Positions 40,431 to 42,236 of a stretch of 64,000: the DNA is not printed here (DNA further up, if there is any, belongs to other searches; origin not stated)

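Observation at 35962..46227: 10.3-kb tRNA-Val-integrated element with a phage-satellite-like gene set, possibly an undescribed satellite type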

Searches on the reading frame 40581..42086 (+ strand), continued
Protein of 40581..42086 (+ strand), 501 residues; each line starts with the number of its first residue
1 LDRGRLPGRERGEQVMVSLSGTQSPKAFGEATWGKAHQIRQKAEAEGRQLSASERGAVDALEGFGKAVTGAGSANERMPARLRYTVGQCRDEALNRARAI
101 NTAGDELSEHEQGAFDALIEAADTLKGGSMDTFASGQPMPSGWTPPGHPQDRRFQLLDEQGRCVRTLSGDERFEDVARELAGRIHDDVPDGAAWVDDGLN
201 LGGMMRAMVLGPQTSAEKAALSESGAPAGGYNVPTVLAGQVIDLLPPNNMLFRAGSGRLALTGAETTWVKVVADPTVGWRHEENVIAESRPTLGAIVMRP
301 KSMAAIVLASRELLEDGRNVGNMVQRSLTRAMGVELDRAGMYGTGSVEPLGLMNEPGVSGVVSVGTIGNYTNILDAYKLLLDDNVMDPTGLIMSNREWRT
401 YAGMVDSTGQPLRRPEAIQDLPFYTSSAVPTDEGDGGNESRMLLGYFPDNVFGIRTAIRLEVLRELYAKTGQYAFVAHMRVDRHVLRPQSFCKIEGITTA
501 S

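Call 99: search_protein_families(library=phrogs, max_evalue=0.001, proteins=[L026:7243-7827:+, L026:8035-8871:+, L026:9295-9633:+, L026:14796-15320:+, L030:7071-7961:+, L030:8482-9183:+, L030:14413-15138:+, L025:8342-9241:+, L025:7112-7645:+, L025:11383-11826:+])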
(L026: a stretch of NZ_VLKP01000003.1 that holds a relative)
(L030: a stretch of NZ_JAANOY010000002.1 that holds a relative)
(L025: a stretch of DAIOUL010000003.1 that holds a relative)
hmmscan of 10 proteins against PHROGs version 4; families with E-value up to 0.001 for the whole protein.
L026:7243-7827:+ (194 aa): 0 families

L026:8035-8871:+ (278 aa): 2 families
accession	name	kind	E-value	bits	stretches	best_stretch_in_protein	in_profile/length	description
phrog_26991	-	unknown function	5.5e-08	33.6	1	17-145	27-158/310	-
phrog_1032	-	DNA, RNA and nucleotide metabolism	7.1e-08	33.8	1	28-147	15-140/281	replication initiation protein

L026:9295-9633:+ (112 aa): 1 family
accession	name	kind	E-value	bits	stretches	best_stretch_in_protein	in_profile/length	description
phrog_66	-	integration and excision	2.6e-05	25.1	1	51-110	89-145/412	excisionase and transcriptional regulator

L026:14796-15320:+ (174 aa): 0 families

L030:7071-7961:+ (296 aa): 0 families

L030:8482-9183:+ (233 aa): 15 families
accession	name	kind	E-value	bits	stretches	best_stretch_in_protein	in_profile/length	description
phrog_391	-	DNA, RNA and nucleotide metabolism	1.1e-10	42.7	1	31-205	22-206/298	replication initiation O-like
phrog_270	-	DNA, RNA and nucleotide metabolism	8e-10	39.6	1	21-170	42-184/383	replication initiation protein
phrog_8540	-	DNA, RNA and nucleotide metabolism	1.5e-08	36.1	1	30-154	21-141/196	replication initiation O-like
phrog_1032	-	DNA, RNA and nucleotide metabolism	4.8e-08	34.3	1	31-176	22-173/281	replication initiation protein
phrog_678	-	DNA, RNA and nucleotide metabolism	5.4e-08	33.8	1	15-179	39-226/346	replication initiation O-like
phrog_428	-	DNA, RNA and nucleotide metabolism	9.8e-07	29.3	1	21-129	100-198/455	replication initiation protein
phrog_345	-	DNA, RNA and nucleotide metabolism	1.4e-06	29.2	1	37-205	57-219/297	replication initiation O-like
phrog_8102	-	DNA, RNA and nucleotide metabolism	1.4e-06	28.7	1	19-85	27-97/337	replication initiation protein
phrog_11896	-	DNA, RNA and nucleotide metabolism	1.1e-05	26.5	1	30-107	24-105/225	primosomal protein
phrog_4617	-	DNA, RNA and nucleotide metabolism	2.5e-05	25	1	31-121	22-117/223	replication initiation protein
phrog_6643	-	DNA, RNA and nucleotide metabolism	7e-05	23.4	1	32-152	23-140/313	replication initiation protein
phrog_2030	-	transcription regulation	0.00028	21.7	1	48-105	31-89/202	transcriptional regulator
phrog_1835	-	DNA, RNA and nucleotide metabolism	0.0003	21.2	1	23-84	43-106/301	HTH DNA binding protein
phrog_15967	-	unknown function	0.00031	21.4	0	24-83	105-164/257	-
phrog_15053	-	unknown function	0.00051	20.3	1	17-89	37-110/343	-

L030:14413-15138:+ (241 aa): 2 families
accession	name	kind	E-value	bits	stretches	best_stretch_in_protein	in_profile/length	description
phrog_9243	-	unknown function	1.1e-10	42.4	1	38-223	4-208/234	-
phrog_3732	-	unknown function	2.8e-07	31.4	1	39-219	10-202/263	-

L025:8342-9241:+ (299 aa): 1 family
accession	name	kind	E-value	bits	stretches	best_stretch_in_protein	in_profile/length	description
phrog_6247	-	DNA, RNA and nucleotide metabolism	7.9e-39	134.6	1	16-296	12-294/303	DNA topoisomerase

L025:7112-7645:+ (177 aa): 0 families

L025:11383-11826:+ (147 aa): 1 family
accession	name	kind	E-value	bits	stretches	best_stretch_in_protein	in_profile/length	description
phrog_641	-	head and packaging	1.1e-18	69.2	1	63-137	86-158/162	terminase small subunit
